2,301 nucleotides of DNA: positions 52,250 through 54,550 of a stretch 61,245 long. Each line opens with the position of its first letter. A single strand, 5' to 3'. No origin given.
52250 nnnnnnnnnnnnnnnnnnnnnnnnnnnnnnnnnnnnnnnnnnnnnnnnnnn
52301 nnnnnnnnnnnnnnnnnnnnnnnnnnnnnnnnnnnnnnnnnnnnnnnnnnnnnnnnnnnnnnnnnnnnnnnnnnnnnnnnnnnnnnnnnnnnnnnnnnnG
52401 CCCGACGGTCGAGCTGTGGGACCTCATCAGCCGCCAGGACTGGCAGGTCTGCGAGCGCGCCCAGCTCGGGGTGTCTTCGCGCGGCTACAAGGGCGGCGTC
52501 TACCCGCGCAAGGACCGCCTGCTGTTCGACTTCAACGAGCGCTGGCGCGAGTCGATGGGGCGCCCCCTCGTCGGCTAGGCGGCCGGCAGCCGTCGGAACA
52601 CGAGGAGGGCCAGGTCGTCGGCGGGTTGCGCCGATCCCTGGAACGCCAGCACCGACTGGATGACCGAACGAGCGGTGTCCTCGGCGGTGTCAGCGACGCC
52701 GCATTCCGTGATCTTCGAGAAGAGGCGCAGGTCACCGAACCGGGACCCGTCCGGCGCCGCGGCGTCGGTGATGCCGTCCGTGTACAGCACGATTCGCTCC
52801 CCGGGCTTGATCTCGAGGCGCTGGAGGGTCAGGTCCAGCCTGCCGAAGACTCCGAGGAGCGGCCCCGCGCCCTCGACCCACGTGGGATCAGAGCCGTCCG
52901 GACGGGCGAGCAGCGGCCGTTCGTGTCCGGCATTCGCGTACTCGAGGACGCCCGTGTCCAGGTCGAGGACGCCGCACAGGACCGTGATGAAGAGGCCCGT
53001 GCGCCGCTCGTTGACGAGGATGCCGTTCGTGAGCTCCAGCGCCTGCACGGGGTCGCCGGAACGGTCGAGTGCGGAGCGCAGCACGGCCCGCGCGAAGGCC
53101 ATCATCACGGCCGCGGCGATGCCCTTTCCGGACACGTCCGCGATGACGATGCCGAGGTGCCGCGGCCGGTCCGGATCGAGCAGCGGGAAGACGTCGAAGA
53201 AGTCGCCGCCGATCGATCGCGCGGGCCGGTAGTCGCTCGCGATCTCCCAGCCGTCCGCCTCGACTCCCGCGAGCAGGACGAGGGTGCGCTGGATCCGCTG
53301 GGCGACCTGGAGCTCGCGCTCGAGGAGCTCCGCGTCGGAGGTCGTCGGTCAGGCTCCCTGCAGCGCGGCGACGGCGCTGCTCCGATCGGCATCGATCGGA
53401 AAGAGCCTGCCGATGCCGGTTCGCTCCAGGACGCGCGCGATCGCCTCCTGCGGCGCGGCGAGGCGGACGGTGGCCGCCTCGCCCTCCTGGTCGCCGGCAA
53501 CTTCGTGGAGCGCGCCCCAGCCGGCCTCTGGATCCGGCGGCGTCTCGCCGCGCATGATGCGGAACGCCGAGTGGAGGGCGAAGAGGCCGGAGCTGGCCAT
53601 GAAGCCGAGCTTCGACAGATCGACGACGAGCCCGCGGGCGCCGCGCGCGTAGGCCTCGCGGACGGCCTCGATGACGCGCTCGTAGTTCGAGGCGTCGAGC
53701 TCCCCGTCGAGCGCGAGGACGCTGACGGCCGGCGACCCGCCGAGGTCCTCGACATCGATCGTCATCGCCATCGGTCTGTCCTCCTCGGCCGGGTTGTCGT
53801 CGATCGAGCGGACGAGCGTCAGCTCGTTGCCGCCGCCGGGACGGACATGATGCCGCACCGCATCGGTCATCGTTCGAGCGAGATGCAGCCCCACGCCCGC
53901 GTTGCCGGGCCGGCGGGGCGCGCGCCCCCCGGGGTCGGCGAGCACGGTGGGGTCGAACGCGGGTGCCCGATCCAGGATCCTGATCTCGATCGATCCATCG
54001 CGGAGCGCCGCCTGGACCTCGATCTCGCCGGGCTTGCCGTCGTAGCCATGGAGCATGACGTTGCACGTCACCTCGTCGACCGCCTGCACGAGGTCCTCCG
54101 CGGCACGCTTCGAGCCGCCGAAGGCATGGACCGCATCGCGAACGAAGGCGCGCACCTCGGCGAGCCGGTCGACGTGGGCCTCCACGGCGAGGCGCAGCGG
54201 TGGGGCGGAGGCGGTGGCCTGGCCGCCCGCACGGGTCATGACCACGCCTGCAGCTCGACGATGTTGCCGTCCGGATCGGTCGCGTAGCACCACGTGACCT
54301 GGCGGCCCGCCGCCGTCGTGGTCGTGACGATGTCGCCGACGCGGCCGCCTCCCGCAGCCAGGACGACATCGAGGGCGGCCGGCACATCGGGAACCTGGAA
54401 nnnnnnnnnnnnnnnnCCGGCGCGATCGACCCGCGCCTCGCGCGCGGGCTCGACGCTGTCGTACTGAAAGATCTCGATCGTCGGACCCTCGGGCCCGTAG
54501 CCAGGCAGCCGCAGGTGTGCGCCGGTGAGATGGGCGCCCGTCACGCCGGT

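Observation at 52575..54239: Kinase-STAS-PP2C partner-switching module in one reading frame, interrupted by a single in-frame TGA at the STAS/PP2C junction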

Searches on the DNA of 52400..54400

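Call 53: search_rna_families(source=window, start=52400, end=54400, threshold=evalue, max_evalue=1)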
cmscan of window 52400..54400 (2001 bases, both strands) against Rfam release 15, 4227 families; matches with E-value up to 1: 0.
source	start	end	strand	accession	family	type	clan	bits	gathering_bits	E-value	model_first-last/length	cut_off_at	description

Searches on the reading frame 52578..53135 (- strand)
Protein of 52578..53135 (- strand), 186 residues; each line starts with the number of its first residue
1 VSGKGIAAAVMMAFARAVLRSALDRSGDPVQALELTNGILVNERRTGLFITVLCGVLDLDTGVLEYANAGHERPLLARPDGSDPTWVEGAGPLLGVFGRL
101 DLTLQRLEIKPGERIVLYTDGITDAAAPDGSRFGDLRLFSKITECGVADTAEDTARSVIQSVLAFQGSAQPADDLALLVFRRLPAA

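Call 4: search_protein_families(library=pfam, proteins=[window:52578-53135:-], max_evalue=0.01)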
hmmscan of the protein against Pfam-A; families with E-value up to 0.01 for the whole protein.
window:52578-53135:- (186 aa): 1 family
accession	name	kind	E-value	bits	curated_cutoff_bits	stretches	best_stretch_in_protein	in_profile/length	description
PF07228.17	SpoIIE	-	9.6e-45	153.3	25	1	2-182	13-191/192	Stage II sporulation protein E (SpoIIE)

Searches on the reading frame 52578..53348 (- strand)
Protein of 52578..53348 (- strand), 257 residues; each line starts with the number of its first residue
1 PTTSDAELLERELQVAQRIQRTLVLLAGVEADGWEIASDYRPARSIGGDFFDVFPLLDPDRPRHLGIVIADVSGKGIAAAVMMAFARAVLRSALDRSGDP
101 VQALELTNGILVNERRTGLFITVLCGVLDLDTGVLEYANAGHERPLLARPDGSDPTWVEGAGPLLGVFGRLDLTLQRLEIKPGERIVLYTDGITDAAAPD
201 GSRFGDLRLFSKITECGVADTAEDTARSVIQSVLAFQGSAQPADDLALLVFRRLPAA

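Call 4: search_protein_families(library=pfam, proteins=[window:52578-53348:-], max_evalue=0.01)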
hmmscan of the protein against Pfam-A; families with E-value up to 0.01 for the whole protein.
window:52578-53348:- (257 aa): 1 family
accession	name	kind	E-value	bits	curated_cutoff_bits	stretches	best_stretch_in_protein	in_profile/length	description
PF07228.17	SpoIIE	-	1.6e-49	168.9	25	1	63-253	3-191/192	Stage II sporulation protein E (SpoIIE)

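Call 37: search_solved_structures(query=window:52578-53342:-, max_evalue=0.001, show_alignments=2)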
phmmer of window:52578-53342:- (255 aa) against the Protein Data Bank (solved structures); distinct sequences matched with E-value up to 0.001: 6.
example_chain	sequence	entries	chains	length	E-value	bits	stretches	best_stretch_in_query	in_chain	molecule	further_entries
3ke6_A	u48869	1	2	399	1.1e-13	54.2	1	30-195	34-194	Protein Rv1364c/MT1410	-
3es2_A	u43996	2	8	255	2.6e-13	53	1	5-251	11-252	Probable two-component response regulator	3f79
3eq2_A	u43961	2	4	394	8.3e-13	51.3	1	5-251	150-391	Probable two-component response regulator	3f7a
6k4e_A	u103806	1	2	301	3.4e-09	39.5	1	38-250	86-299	Putative serine phosphatase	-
5mqh_A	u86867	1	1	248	0.00013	24.4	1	60-250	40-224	Serine phosphatase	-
3t91_A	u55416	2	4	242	0.00045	22.7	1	61-250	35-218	Stage II sporulation protein E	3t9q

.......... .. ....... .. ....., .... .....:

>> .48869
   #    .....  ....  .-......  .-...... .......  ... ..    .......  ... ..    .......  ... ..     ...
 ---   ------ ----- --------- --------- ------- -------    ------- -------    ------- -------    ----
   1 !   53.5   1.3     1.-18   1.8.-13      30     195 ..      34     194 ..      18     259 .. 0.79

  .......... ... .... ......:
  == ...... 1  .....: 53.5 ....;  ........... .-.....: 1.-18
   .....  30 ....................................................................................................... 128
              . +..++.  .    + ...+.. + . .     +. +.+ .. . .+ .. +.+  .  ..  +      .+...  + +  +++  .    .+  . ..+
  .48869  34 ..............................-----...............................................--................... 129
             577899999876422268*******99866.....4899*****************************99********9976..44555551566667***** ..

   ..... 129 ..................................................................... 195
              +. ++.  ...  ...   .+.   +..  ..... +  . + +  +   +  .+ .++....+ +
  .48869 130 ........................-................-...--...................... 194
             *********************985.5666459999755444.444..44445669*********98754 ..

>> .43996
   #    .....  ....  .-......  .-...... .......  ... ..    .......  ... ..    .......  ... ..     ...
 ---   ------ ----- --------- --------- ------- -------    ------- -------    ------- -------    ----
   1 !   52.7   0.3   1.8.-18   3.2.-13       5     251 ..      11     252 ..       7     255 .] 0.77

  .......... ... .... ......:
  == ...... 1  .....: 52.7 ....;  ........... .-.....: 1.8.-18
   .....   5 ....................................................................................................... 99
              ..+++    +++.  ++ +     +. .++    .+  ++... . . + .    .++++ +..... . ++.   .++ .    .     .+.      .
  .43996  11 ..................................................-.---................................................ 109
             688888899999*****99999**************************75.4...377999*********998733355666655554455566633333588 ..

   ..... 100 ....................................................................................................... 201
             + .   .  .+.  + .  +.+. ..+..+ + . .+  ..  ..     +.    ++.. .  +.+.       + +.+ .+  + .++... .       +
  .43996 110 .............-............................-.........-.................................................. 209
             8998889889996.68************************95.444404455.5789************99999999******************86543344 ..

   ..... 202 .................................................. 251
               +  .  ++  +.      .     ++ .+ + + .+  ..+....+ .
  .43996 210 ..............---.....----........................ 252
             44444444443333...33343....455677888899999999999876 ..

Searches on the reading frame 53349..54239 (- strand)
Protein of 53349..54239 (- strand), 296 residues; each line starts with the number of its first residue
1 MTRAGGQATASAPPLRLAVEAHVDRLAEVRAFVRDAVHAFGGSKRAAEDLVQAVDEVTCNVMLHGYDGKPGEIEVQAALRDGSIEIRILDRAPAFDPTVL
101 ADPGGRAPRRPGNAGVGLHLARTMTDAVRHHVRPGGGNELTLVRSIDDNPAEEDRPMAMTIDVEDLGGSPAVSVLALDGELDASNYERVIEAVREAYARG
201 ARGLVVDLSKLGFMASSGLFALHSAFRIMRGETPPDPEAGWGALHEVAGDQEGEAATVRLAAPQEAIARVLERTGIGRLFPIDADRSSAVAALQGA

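Call 4: search_protein_families(library=pfam, proteins=[window:53352-54239:-], max_evalue=0.01)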
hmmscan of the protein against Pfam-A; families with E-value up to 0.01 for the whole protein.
window:53352-54239:- (296 aa): 4 families
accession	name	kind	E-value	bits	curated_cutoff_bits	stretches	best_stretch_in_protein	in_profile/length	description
PF13581.12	HATPase_c_2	-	1.4e-21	77.3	27.4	1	20-143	2-126/127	Histidine kinase-like ATPase domain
PF01740.26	STAS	-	4.2e-13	49.4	22.6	1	169-227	7-66/106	STAS domain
PF13466.11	STAS_2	-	3.7e-08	33.9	29.2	1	175-229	1-54/80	STAS domain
PF02518.31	HATPase_c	-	1.9e-05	25.5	26.4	1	48-142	4-105/111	Histidine kinase-, DNA gyrase B-, and HSP90-like ATPase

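Call 14: find_encoding_contigs(protein=window:53349-54239:-, flank=3000, max_places=6)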
Protein window:53349-54239:- (296 aa): no gene with exactly this product is on record in the collection.

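Call 16: find_related_loci(query=A1, collection=genome_contigs, flank=3000)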
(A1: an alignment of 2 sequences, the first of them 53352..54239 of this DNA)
Query A1 (296 aa) in genome_contigs; peptide patterns used: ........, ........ (x = any residue, [..] = any of these).
196 stretches matched a pattern; 129 encode a relative of the query (tblastn E <= 1e-3); the best 80 are kept; 80 distinct loci.
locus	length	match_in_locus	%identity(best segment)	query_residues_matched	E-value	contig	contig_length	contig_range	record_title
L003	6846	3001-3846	75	16-295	2e-133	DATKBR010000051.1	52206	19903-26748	MAG TPA_asm: Candidatus Limnocylindria bacterium isolate SMAG_U14425 k141_1643797, whole genome shotgun sequence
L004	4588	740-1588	75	16-296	2e-130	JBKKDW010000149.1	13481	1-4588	MAG: Candidatus Limnocylindrales bacterium isolate swi_bin.91 k127_3475813, whole genome shotgun sequence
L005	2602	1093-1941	73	16-296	5e-136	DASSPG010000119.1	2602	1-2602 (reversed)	MAG TPA_asm: Candidatus Limnocylindrales bacterium isolate SMAG_U1272 k141_846261, whole genome shotgun sequence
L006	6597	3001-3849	74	16-296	4e-129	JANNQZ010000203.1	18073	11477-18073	MAG: Chloroflexota bacterium isolate SOY_31_metabat_391_sub SOY_31_k141_608013, whole genome shotgun sequence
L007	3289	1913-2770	72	14-296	4e-132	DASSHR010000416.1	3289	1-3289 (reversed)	MAG TPA_asm: Candidatus Limnocylindrales bacterium isolate SMAG_U1066 k141_193790, whole genome shotgun sequence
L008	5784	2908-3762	70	16-296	2e-124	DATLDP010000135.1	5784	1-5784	MAG TPA_asm: Candidatus Limnocylindria bacterium isolate SMAG_U14353 k141_11032164, whole genome shotgun sequence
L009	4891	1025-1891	70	8-294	1e-123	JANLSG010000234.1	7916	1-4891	MAG: Chloroflexota bacterium isolate OTE_25_metabat_404 OTE_25_k141_3895701, whole genome shotgun sequence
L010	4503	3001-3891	68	3-296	6e-123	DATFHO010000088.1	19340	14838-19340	MAG TPA_asm: Candidatus Limnocylindrales bacterium isolate SMAG_U8691 k141_2051930, whole genome shotgun sequence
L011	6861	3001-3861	69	14-296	2e-121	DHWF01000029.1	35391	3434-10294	MAG TPA_asm: Chloroflexi bacterium UBA5189 UBA5189_contig_164, whole genome shotgun sequence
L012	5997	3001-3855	72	14-296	5e-128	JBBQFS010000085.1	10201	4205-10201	MAG: Candidatus Limnocylindrales bacterium isolate Co_metawrap_1011 Cmw_1011_k141_7238925_length_10201_cov_9.0000, whole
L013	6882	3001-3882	67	6-296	2e-120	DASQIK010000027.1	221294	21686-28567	MAG TPA_asm: Candidatus Dormiibacterota bacterium isolate SMAG_U11857 k141_684063, whole genome shotgun sequence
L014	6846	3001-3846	67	17-296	4e-113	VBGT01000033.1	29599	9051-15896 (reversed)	MAG: Chloroflexi bacterium isolate CF_85 14_1009_16_30cm_scaffold_7135, whole genome shotgun sequence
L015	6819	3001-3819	60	23-296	3e-98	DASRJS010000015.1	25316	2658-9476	MAG TPA_asm: Candidatus Polarisedimenticolia bacterium isolate SMAG_U10142 k141_31371, whole genome shotgun sequence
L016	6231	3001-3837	57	17-296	6e-84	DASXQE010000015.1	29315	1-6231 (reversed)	MAG TPA_asm: Candidatus Limnocylindrales bacterium isolate SMAG_U5426 k141_3858946, whole genome shotgun sequence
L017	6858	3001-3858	50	3-293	7e-78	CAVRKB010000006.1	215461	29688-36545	MAG: uncultured Chloroflexia bacterium isolate MFD05567.bin.2.88 genome assembly, contig: contig_36004, whole genome sho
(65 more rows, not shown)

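Call 20: find_related_loci(query=A1, collection=metagenome_contigs, flank=1500)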
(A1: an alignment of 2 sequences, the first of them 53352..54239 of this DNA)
Query A1 (296 aa) in metagenome_contigs; peptide patterns used: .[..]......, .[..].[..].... (x = any residue, [..] = any of these).
600 stretches matched a pattern (row limit reached: there are more); 108 encode a relative of the query (tblastn E <= 1e-3); the best 80 are kept; 80 distinct loci.
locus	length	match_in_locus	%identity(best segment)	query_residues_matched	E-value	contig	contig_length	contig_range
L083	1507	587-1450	88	9-296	1e-177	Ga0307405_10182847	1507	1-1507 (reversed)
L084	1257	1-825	76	30-296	9e-146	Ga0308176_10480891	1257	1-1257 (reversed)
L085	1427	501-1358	73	14-296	7e-138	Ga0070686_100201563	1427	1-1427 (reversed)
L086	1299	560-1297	80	13-256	4e-138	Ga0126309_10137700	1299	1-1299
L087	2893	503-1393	68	3-295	2e-126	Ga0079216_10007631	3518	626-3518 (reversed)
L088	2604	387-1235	69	16-296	2e-124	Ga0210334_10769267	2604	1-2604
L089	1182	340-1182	68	9-287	9e-128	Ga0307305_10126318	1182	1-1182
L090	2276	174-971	56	17-283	1e-87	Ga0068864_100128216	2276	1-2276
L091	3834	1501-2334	53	17-292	3e-77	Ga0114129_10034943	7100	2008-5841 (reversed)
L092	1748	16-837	51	17-293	1e-80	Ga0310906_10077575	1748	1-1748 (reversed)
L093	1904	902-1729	49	17-292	2e-78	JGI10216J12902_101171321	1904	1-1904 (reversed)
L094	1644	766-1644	48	2-290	6e-79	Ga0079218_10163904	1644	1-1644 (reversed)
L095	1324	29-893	80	12-296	4e-79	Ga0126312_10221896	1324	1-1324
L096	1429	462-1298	49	17-293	4e-78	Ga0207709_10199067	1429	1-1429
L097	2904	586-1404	50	17-292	4e-74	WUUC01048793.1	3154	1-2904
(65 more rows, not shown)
